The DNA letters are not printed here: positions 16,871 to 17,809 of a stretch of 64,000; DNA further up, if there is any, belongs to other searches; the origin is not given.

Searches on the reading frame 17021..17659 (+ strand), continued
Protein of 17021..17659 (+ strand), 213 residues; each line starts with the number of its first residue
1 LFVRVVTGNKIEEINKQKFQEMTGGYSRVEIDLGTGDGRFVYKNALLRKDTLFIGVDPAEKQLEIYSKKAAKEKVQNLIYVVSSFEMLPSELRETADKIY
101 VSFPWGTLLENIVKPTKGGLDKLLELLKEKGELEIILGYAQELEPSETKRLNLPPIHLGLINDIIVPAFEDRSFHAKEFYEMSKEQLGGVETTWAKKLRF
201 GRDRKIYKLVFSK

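Call 71: fold_search(model_id=the predicted structure, library=pdb)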
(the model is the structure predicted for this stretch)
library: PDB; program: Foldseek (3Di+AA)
matches with E <= 10: 1971; with E <= 0.001: 906
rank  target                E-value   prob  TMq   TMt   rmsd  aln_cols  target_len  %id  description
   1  3mte_A                1.7e-24  1.00  0.91  0.88   2.3       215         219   33  Crystal Structure of 16S rRNA Methyltranferase (released 2010-12-08)
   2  7jlz                  2.2e-22  1.00  0.80  0.82   4.0       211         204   43  Crystal structure of 30S ribosomal A1408 methyltransferase from an uncultured bacterium (UncKam) (released 2021-08-04)
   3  3p2e_A                2.3e-22  1.00  0.86  0.90   2.0       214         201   30  Structure of an antibiotic related Methyltransferase (released 2010-11-17)
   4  3pb3_A                3.3e-22  1.00  0.84  0.89   1.8       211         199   29  Structure of an Antibiotic Related Methyltransferase (released 2010-11-24)
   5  3p2i_A                4.6e-22  1.00  0.83  0.87   4.7       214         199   31  Structure of an antibiotic related Methyltransferase (released 2010-11-17)
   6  3p2k_A                1.1e-21  1.00  0.85  0.90   1.9       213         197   30  Structure of an antibiotic related Methyltransferase (released 2010-11-17)
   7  4rx1_A                9.3e-21  1.00  0.82  0.81   3.8       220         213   30  Crystal Structure of antibiotic-resistance methyltransferase Kmr (released 2015-03-11)
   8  7ehf                  1.4e-19  1.00  0.82  0.83   3.3       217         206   32  Crystal structure of the aminoglycoside resistance methyltransferase NpmB1 (released 2021-08-11)
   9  5bw4_B                6.2e-19  1.00  0.88  0.83   2.8       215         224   25  Crystal structure of the 16S rRNA (adenine(1408)-N(1))-methyltransferase W203A mutant with cosubstrate SAM from Catenu (released 2016-04-20)
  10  3mq2_A                1.2e-18  1.00  0.88  0.87   2.4       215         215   25  Crystal Structure of 16S rRNA Methyltranferase KamB (released 2010-12-08)
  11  4rx1_B                1.2e-18  1.00  0.80  0.85   3.1       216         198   30  Crystal Structure of antibiotic-resistance methyltransferase Kmr (released 2015-03-11)
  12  5d1h_B                1.7e-18  1.00  0.81  0.83   3.0       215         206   24  Crystal structure of the 16S rRNA (adenine(1408)-N(1))-methyltransferase W203A mutant from Catenulisporales acidiphili (released 2016-04-20)
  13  4rwz_A                5.6e-18  1.00  0.74  0.79   3.8       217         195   28  Crystal structure of the antibiotic-resistance methyltransferase Kmr (released 2015-03-11)
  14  5bw5                  8.7e-18  1.00  0.85  0.82   3.3       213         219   25  Crystal structure of the 16S rRNA (adenine(1408)-N(1))-methyltransferase D21A mutant from Catenulisporales acidiphilia (released 2016-04-20)
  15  4rwz_B                1.3e-17  1.00  0.77  0.83   2.9       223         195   29  Crystal structure of the antibiotic-resistance methyltransferase Kmr (released 2015-03-11)
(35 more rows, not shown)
